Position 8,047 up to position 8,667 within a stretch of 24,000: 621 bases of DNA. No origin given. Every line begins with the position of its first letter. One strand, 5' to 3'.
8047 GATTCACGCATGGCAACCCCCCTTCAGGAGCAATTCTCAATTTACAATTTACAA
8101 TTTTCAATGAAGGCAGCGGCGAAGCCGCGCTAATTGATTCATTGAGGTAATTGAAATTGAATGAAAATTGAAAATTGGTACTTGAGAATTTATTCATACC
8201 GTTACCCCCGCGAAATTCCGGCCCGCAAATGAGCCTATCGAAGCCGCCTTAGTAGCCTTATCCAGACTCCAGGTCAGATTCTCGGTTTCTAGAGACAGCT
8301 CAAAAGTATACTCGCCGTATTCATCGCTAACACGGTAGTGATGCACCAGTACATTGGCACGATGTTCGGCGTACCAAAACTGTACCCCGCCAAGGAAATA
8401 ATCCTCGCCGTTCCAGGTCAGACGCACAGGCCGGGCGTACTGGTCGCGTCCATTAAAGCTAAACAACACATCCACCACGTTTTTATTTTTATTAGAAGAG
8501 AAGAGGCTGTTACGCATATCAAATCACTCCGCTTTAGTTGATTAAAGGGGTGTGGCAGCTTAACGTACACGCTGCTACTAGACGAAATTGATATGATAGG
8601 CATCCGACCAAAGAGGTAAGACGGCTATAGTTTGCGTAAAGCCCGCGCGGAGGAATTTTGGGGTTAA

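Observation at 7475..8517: Tandem paralogous ~100-aa proteins plus a small basic ORF beside a Y-family polymerase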

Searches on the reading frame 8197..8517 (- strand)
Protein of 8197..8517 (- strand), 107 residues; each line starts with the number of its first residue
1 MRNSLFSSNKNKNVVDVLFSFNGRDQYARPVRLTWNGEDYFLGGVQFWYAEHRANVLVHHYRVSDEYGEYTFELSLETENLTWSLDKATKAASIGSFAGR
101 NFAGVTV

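Call 3: search_protein_families(library=pfam, proteins=[window:8197-8517:-], max_evalue=1)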
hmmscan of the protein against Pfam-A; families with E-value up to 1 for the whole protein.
window:8197-8517:- (107 aa): 1 family
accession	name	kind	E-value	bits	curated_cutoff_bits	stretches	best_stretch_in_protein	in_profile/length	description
PF15407.12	Spo7_2_N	-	0.15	12.2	25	1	26-65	15-55/64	Sporulation protein family 7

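Call 7: search_protein_families(library=ncbifam, proteins=[window:8197-8517:-], max_evalue=1)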
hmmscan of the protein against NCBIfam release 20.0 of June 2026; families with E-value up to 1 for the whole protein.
window:8197-8517:- (107 aa): 0 families

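Call 8: find_homologous_proteins(query=window:8197-8517:-, max_evalue=0.01)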
Query window:8197-8517:- (107 aa): 94 proteins with E <= 0.01 among 94 candidates.
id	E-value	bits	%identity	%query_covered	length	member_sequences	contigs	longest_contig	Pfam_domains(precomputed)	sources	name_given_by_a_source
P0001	9.5e-56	204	86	98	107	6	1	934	-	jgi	jgi:hypothetical protein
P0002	2.1e-52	193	82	100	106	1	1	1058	-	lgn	-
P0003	8.5e-52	191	83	100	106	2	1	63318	-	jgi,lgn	jgi:hypothetical protein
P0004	6.9e-51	188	79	100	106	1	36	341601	-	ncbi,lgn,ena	ncbi:MAG: hypothetical protein WAQ57_03645 [Candidatus Saccharimonadales bacterium]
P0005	1.5e-50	187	78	100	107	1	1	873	-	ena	-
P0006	1.8e-50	187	81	98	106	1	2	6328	-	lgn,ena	-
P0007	2.7e-50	186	79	100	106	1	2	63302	-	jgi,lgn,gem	jgi:hypothetical protein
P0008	2.4e-49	183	77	99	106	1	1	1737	-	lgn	-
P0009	2.5e-49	183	81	97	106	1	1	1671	-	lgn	-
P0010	2.9e-49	183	78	100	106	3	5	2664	-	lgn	-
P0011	3.1e-49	183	82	99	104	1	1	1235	-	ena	-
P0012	5.4e-49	182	78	98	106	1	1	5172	-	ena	-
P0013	6.5e-49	182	82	99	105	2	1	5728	-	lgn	-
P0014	7.8e-49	182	78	100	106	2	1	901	-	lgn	-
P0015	7.8e-49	182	76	99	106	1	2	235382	-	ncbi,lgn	-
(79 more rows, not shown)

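Call 13: find_related_loci(query=A1, collection=genome_contigs, flank=6000)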
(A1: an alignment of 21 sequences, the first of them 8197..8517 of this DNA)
Query A1 (107 aa) in genome_contigs; peptide patterns used: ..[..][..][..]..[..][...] (x = any residue, [..] = any of these).
26 stretches matched a pattern; 21 encode a relative of the query (tblastn E <= 1e-3); 20 distinct loci.
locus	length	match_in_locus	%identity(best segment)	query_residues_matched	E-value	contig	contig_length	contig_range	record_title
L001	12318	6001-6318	79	1-107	6e-56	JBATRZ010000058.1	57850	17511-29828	MAG: Candidatus Saccharimonadales bacterium isolate MFD10470_ilm_asm_bin33 k127_114675, whole genome shotgun sequence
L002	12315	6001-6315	76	1-106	1e-53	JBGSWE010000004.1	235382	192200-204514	MAG: Candidatus Saccharimonadales bacterium isolate JTS-AC474 k141_3274791, whole genome shotgun sequence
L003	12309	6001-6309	75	1-104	2e-50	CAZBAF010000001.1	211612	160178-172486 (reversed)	MAG TPA_asm: uncultured Candidatus Saccharibacteria bacterium isolate SRP144015_co1_11 genome assembly, contig: NODE_23_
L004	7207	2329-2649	73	1-105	9e-48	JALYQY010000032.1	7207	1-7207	MAG: bacterium isolate MDV bin75 SD1454-56_k127_730181, whole genome shotgun sequence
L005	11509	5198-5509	70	1-105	1e-47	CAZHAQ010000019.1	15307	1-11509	MAG TPA_asm: uncultured Candidatus Saccharibacteria bacterium isolate SRP268622_co1_526 genome assembly, contig: NODE_87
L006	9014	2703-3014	74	1-106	2e-46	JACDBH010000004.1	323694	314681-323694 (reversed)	MAG: Candidatus Saccharibacteria bacterium isolate MGR_bin277 SD2897-2912_k127_4239685, whole genome shotgun sequence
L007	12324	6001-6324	67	1-104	1e-41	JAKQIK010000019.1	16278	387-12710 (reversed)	MAG: bacterium isolate USDE_metabat.8_sub k141_1907136, whole genome shotgun sequence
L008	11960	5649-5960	66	1-105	1e-40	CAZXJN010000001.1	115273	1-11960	MAG TPA_asm: uncultured Candidatus Saccharibacteria bacterium isolate SRP144015_co1_17 genome assembly, contig: NODE_86_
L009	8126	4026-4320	79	1-106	3e-38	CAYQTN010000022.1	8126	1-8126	MAG TPA_asm: uncultured Candidatus Saccharibacteria bacterium isolate SRP319275_co1_160 genome assembly, contig: NODE_11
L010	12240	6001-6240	70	10-89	9e-36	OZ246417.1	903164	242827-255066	MAG: uncultured Candidatus Saccharibacteria bacterium isolate binchicken_co179_116 genome assembly, chromosome: 1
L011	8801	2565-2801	60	9-89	2e-30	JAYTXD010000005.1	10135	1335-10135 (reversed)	MAG: Candidatus Saccharibacteria bacterium isolate GFS_5930 GFS_5930_4, whole genome shotgun sequence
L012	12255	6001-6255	61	4-89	4e-30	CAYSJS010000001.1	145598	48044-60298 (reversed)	MAG TPA_asm: uncultured Candidatus Saccharibacteria bacterium isolate SRP135725_co1_201 genome assembly, contig: NODE_46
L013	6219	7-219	63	25-95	6e-28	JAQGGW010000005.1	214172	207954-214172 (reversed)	MAG: Candidatus Saccharibacteria bacterium isolate RYN_417 scaffold_676871, whole genome shotgun sequence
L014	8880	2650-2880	39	15-91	2e-16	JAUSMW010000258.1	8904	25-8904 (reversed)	MAG: Candidatus Saccharibacteria bacterium isolate E19_maxbin.112_sub E19_k141_484578, whole genome shotgun sequence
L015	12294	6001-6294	31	3-100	1e-15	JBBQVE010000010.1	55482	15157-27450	MAG: Candidatus Saccharimonadales bacterium isolate Co_metawrap_1981 Cmw_1981_k141_29292880_length_55482_cov_13.9991, wh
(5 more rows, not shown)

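Call 19: predict_structure(alignment_id=A1)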
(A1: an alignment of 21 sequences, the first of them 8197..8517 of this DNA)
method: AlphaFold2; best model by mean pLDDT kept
length: 107 residues; sequences in the alignment: 21
mean_pLDDT: 80.1   pTM: 0.68
mean pLDDT of the five models: 80.1, 80.0, 79.8, 77.6, 77.4
residues with pLDDT >= 90: 68; 70-90: 11; 50-70: 2; < 50: 26
segments of 3 or more residues with pLDDT < 50: 1-12, 94-107
pLDDT, mean of each block of 10 residues (from residue 1): 38 79 90 95 94 95 95 95 94 52 43
secondary structure, 60 per line:
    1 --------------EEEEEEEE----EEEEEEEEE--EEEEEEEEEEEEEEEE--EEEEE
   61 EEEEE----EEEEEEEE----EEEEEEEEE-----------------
elements in order: E15-22 E27-35 E38-53 E56-65 E70-77 E82-90

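Call 20: search_protein_representatives(alignment_id=A1)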
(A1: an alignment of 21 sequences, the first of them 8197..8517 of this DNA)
Query: 21 sequences, 100 profile positions. Proteins with E-value up to 0.001 (for the whole library): 471; up to 1e-10: 69; up to 1e-30: 4. The best 150 are listed.
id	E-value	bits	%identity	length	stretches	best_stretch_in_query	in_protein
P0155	1.1e-38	147.1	-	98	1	1-95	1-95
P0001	1.3e-37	143.7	-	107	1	1-99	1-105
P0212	4.5e-35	135.5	-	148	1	1-95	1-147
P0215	5.7e-31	122.4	-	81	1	1-71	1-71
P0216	1.5e-29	117.8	-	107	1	6-89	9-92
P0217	3.6e-29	116.6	-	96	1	1-91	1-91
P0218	4.1e-27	110.0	-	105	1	1-92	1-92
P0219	2.1e-25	104.5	-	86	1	1-84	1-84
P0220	4.4e-25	103.5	-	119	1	6-88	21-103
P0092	1.5e-24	101.7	-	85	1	20-92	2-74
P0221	2.2e-24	101.2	-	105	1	1-87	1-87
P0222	1.3e-23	98.7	-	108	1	1-80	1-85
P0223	1.9e-23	98.2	-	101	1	1-86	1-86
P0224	4.5e-22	93.8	-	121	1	6-84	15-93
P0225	6.6e-21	90.0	-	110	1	17-92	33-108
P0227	7.6e-19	83.4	-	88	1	1-82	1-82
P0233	8.7e-16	73.6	-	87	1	1-87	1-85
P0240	9.9e-14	67.0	-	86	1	1-82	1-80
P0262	8.0e-12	60.9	-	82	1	1-83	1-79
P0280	1.3e-10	57.0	-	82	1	1-82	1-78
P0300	9.5e-10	54.2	-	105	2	8-83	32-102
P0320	2.4e-09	53.0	-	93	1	1-85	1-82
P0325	2.8e-09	52.7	-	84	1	5-83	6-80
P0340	6.4e-09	51.6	-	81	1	1-82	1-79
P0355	1.9e-08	50.1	-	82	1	1-82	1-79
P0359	2.3e-08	49.8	-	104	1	3-83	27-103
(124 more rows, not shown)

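Call 21: search_protein_families(library=pfam, proteins=[P0227, P0233, P0240, P0262, P0280, P0300, P0320, P0340, P0355, P0359], max_evalue=1)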
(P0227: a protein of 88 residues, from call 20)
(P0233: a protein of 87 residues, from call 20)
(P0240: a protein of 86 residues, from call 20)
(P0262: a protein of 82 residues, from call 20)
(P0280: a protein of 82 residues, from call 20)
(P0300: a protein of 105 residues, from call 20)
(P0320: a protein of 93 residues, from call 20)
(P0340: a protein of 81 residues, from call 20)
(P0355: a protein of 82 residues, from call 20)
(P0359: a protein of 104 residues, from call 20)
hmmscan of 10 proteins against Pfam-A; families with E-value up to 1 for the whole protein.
P0227 (88 aa): 0 families

P0233 (87 aa): 1 family
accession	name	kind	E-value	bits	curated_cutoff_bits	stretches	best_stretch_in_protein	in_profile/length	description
PF08207.18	EFP_N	-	0.014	15.8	23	1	25-51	9-34/58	Elongation factor P (EF-P) KOW-like domain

P0240 (86 aa): 0 families

P0262 (82 aa): 1 family
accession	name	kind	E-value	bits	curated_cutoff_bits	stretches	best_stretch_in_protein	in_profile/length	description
PF23827.1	DUF7197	-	0.014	15.6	27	1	14-78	92-147/245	Family of unknown function (DUF7197)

P0280 (82 aa): 1 family
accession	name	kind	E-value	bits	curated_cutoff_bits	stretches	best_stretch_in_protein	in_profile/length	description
PF21727.2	DUF6863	-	0.017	15.7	27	1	10-79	9-80/123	Family of unknown function (DUF6863)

P0300 (105 aa): 2 families
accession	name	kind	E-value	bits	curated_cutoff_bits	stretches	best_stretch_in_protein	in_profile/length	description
PF20114.4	DUF6504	-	0.0012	19.5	24.2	1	32-67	14-49/103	Domain of unknown function (DUF6504)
PF22446.2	Lac_Phage_Head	-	0.026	14.9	26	1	17-103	19-100/199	Head N-terminal domain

P0320 (93 aa): 1 family
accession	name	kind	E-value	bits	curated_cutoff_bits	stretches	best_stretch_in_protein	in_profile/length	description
PF20114.4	DUF6504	-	0.00022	21.8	24.2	1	4-39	5-43/103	Domain of unknown function (DUF6504)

P0340 (81 aa): 1 family
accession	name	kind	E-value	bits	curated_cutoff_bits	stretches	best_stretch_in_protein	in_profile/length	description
PF20114.4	DUF6504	-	0.021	15.5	24.2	1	4-43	5-48/103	Domain of unknown function (DUF6504)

P0355 (82 aa): 1 family
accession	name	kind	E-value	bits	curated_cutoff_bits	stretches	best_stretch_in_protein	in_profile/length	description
PF20114.4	DUF6504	-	0.063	14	24.2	1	3-40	4-44/103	Domain of unknown function (DUF6504)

P0359 (104 aa): 2 families
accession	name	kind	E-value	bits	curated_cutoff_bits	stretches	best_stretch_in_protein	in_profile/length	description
PF20114.4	DUF6504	-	0.00083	20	24.2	1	29-70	6-51/103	Domain of unknown function (DUF6504)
PF25403.1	zf-C2H2_ZFAND2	-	0.074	13.5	27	1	7-25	18-34/40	ZFAND2A/B-like C2H2 zinc finger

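Call 24: fold_search(model_id=the predicted structure, library=pdb)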
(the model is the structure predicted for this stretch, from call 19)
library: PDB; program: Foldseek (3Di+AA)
matches with E <= 10: 563; with E <= 0.001: 0
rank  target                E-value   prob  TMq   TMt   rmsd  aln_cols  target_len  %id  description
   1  5kuy_G                2.9e-01  0.54  0.29  0.33   4.6        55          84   11  Influenza hemagglutinin H3 A/Hong Kong/1/1968 in complex with designed inhibitor protein HSB.2A (released 2017-06-14)
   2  7e8b_I                2.9e-01  0.47  0.33  0.06  16.4       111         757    4  CryoEM structure of human Kv4.2-DPP6S complex (released 2021-10-13)
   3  1oc0_A                4.6e-01  0.54  0.29  0.10   8.8        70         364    6  plasminogen activator inhibitor-1 complex with somatomedin B domain of vitronectin (released 2003-06-19)
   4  4o49                  4.9e-01  0.30  0.23  0.07   9.6        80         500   10  Crystal structure of the vaccine antigen Transferrin Binding Protein B (TbpB) mutant Tyr-174-Ala from Actinobacillus ple (released 2015-01-14)
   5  3f5n_C                5.1e-01  0.44  0.28  0.10   9.0        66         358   12  Structure of native human neuroserpin (released 2009-05-26)
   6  9l35_A                5.4e-01  0.30  0.28  0.13   6.6        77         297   12  Crystal structure of C45G9.5 protein from Caenorhabditis elegans (released 2025-12-17)
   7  7e8h_J                5.4e-01  0.30  0.32  0.06  16.1       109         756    7  CryoEM structure of human Kv4.2-DPP6S-KChIP1 complex (released 2021-10-13)
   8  3dmb_B                5.4e-01  0.18  0.28  0.23  11.0       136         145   14  Crystal structure of a putative general stress family protein (xcc2264) from xanthomonas campestris pv. campestris at  (released 2008-08-26)
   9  4o3w_B                5.7e-01  0.20  0.20  0.07   9.2        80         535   11  Crystal structure of the vaccine antigen Transferrin Binding Protein B (TbpB) mutant Tyr-63-Ala from Actinobacillus su (released 2015-01-14)
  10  4o3z                  5.7e-01  0.18  0.21  0.07  10.2        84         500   10  Crystal structure of the vaccine antigen Transferrin Binding Protein B (TbpB) mutant Tyr-95-Ala from Actinobacillus pleu (released 2015-01-14)
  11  3msw                  6.0e-01  0.09  0.22  0.18  17.9       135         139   11  Crystal structure of a Protein with unknown function (BF3112) from Bacteroides fragilis NCTC 9343 at 1.90 A resolution (released 2010-06-09)
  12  4u1f_A                6.4e-01  0.41  0.32  0.09  10.8        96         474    9  Crystal structure of middle domain of eukaryotic translation initiation factor eIF3b (released 2014-09-10)
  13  1a7c_A                6.7e-01  0.41  0.28  0.10   8.9        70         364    6  HUMAN PLASMINOGEN ACTIVATOR INHIBITOR TYPE-1 IN COMPLEX WITH A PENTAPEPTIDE (released 1999-03-23)
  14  1xtd                  7.1e-01  0.11  0.19  0.15  14.4       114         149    9  Structural Analysis of Leishmania mexicana eukaryotic initiation factor 5a (released 2004-10-26)
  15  2mzv_MODEL_1_A        7.5e-01  0.23  0.31  0.19  14.2       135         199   11  Resonance assignments and secondary structure of a phytocystatin from Sesamum indicum (released 2016-03-02)
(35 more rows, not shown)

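Call 26: find_homologous_proteins(query=A2, max_evalue=0.001)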
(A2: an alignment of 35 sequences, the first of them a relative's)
Query A2 (35 sequences) (86 aa, profile of the alignment): 45 proteins with E <= 0.001 among 217 candidates.
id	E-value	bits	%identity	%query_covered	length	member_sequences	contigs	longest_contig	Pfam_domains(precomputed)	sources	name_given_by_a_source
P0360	2.7e-25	106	27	87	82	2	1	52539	-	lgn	-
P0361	1.3e-24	104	24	87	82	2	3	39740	-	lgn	-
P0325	4.0e-24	103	24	87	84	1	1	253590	-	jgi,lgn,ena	-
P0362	7.5e-24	102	28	92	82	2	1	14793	-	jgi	-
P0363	1.0e-23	101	30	90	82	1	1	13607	-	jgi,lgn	jgi:hypothetical protein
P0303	2.0e-23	100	25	90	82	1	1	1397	-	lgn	-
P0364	2.2e-23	100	28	87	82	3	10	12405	-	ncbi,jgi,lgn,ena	-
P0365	2.6e-22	97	23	90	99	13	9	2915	-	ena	-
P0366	3.4e-22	96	-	-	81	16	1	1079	-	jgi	jgi:hypothetical protein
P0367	9.3e-22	95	-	-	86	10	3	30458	-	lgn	-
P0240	1.5e-21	94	100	100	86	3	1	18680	-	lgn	-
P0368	2.8e-21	93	28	90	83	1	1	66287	PF20114.5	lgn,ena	-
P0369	4.8e-21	93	29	92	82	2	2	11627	-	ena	-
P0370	1.0e-20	92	26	87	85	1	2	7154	-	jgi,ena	-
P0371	2.0e-20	91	24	83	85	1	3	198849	-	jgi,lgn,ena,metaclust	metaclust:\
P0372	2.4e-20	90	27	88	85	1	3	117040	-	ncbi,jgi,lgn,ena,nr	ncbi:MAG TPA: hypothetical protein VNE39_07950 [Planctomycetota bacterium]|nr:hypothetical protein [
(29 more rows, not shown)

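Call 27: find_encoding_contigs(protein=P0368, flank=4000, max_places=2)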
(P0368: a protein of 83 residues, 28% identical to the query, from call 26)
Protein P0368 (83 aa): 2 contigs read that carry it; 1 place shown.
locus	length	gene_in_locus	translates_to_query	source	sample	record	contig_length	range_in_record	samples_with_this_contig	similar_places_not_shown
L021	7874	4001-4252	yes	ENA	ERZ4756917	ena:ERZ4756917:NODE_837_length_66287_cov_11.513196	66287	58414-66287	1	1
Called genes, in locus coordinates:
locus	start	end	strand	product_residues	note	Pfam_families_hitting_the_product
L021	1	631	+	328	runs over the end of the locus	PF01408:GFO_IDH_MocA, PF02894:GFO_IDH_MocA_C, PF22725:GFO_IDH_MocA_C3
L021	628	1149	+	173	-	PF01976:DUF116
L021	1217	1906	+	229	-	PF03737:RraA-like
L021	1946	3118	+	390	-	PF13088:BNR_2 (faint)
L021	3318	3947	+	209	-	PF01726:LexA_DNA_bind, PF00717:Peptidase_S24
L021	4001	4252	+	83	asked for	PF20114:DUF6504 (faint)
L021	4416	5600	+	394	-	PF00817:IMS, PF11798:IMS_HHH (faint), PF21999:IMS_HHH_1 (weak), PF11799:IMS_C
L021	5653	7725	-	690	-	-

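Call 28: find_encoding_contigs(protein=P0372, flank=4000, max_places=2)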
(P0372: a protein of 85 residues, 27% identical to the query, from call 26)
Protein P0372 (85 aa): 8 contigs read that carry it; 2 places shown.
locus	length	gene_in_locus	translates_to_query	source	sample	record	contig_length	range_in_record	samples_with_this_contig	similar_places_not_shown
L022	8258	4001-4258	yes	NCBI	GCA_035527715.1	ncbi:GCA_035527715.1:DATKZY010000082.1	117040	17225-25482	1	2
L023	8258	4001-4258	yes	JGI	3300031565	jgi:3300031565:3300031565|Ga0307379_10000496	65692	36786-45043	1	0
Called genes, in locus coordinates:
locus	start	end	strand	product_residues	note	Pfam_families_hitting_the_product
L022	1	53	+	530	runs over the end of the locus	PF13231:PMT_2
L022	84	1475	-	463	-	PF02225:PA, PF04389:Peptidase_M28, PF01546:Peptidase_M20 (faint)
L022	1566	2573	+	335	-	PF00288:GHMP_kinases_N, PF08544:GHMP_kinases_C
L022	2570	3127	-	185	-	PF01661:Macro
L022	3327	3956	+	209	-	PF01726:LexA_DNA_bind, PF00717:Peptidase_S24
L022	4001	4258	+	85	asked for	-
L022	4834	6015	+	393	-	PF00817:IMS, PF11798:IMS_HHH, PF21999:IMS_HHH_1 (weak), PF11799:IMS_C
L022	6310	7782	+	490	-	PF03629:SASA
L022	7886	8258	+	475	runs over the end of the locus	-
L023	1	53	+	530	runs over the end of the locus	PF13231:PMT_2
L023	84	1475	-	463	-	PF02225:PA, PF04389:Peptidase_M28, PF01546:Peptidase_M20 (faint)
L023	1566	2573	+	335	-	PF00288:GHMP_kinases_N, PF08544:GHMP_kinases_C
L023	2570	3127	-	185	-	PF01661:Macro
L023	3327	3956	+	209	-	PF01726:LexA_DNA_bind, PF00717:Peptidase_S24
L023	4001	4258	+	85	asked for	-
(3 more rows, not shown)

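Call 29: find_encoding_contigs(protein=P0325, flank=4000, max_places=2)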
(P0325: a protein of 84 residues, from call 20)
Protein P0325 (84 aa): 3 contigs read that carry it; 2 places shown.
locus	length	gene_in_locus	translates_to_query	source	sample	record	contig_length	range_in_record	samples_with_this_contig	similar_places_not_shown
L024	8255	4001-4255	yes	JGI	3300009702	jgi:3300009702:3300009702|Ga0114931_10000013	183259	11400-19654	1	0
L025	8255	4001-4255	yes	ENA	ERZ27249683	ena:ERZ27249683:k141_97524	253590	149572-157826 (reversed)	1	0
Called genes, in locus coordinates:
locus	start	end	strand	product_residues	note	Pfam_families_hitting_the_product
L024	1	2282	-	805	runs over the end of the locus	PF00932:LTD, PF00801:PKD, PF18911:PKD_4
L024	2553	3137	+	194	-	-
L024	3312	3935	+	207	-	PF01726:LexA_DNA_bind, PF00717:Peptidase_S24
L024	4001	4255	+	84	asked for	-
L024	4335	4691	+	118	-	-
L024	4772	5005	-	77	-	-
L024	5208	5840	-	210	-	PF02637:GatB_Yqey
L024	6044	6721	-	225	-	PF02934:GatB_N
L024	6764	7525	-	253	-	PF06790:UPF0259, PF10110:GPDPase_memb (weak)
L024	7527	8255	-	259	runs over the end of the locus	PF10110:GPDPase_memb (faint), PF06790:UPF0259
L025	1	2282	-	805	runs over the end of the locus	PF00932:LTD, PF00801:PKD, PF18911:PKD_4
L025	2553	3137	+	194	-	-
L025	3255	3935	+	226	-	PF01726:LexA_DNA_bind, PF00717:Peptidase_S24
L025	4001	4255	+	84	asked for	-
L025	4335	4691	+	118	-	-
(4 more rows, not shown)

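Call 30: find_encoding_contigs(protein=P0240, flank=4000, max_places=2)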
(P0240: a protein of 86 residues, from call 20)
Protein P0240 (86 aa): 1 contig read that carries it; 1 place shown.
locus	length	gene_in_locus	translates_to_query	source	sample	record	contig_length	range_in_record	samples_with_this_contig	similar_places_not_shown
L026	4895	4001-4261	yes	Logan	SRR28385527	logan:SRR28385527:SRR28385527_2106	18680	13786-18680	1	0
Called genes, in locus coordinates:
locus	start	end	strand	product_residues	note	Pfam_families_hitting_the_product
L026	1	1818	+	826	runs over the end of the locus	PF01624:MutS_I, PF05188:MutS_II, PF05192:MutS_III, PF05190:MutS_IV, PF00488:MutS_V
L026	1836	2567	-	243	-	PF04402:SIMPL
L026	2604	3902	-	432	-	-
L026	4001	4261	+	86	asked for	-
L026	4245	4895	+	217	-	?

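Call 35: search_solved_structures(query=A2, max_evalue=10)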
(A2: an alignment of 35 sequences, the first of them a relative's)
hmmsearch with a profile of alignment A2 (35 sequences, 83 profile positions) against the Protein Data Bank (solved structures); distinct sequences matched with E-value up to 10: 1.
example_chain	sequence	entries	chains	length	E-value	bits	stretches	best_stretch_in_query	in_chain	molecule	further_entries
5xfm_A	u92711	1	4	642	0.53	13.9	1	24-64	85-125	Alpha-glucosidase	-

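Call 63: fold_search(model_id=the predicted structure, library=viral)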
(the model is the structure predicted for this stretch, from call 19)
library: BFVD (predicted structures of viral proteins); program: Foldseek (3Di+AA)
matches with E <= 10: 1041; with E <= 0.001: 0
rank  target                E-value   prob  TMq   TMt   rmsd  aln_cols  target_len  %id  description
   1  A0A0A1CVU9            5.9e-03  1.00  0.36  0.45   8.2        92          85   14  Uncharacterized protein [Vaccinia virus]
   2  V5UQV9                5.3e-02  0.99  0.35  0.43   5.1        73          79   12  Uncharacterized protein [Enterococcus phage IME_EF3]
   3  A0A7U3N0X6            5.6e-02  0.99  0.35  0.39   5.5        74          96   15  Uncharacterized protein [Enterococcus phage vB_EFaS_TV217]
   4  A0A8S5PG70            5.9e-02  0.98  0.46  0.49   7.7       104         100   12  Uncharacterized protein [Siphoviridae sp. cthL03]
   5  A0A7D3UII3            5.9e-02  0.60  0.29  0.30  14.3        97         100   11  (no name in the UniProt tables at hand)
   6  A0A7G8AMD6            1.0e-01  0.84  0.31  0.09   7.4        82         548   11  (no name in the UniProt tables at hand)
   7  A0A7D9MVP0            1.1e-01  0.60  0.28  0.27  10.6       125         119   14  Non-structural protein NS-S [Enseada virus]
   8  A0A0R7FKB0            1.1e-01  0.92  0.36  0.35  10.5        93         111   10  Non-structural protein NS-S [Witwatersrand virus]
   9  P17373                1.1e-01  0.80  0.30  0.26   9.3        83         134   12  Uncharacterized protein B21 [Vaccinia virus (strain Western Reserve)]
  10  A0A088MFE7            1.6e-01  0.90  0.39  0.44   9.8        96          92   18  Non-structural protein NS-S [Mojui dos Campos virus]
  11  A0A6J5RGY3            1.8e-01  0.69  0.30  0.28   6.2        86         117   13  Uncharacterized protein [uncultured Caudovirales phage]
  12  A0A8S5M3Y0            1.9e-01  0.89  0.30  0.27   8.9        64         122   17  Uncharacterized protein [Siphoviridae sp. ctz7e2]
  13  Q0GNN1                1.9e-01  0.72  0.29  0.09   7.2        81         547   12  Kelch repeat and BTB domain-containing protein 2 [Horsepox virus]
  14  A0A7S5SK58            2.2e-01  0.30  0.29  0.18  16.5       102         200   10  (no name in the UniProt tables at hand)
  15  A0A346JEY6            2.5e-01  0.60  0.32  0.30  11.5       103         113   10  Non-structural protein NS-S [Sedlec virus]
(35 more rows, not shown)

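Call 75: search_protein_families(library=phrogs, proteins=[window:8197-8517:-], max_evalue=0.1)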
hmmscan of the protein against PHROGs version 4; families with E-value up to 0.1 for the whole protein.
window:8197-8517:- (107 aa): 0 families

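Call 89: search_protein_families(library=padloc, proteins=[window:8197-8517:-], max_evalue=0.1)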
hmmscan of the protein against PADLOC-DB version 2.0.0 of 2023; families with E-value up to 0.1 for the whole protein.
window:8197-8517:- (107 aa): 0 families
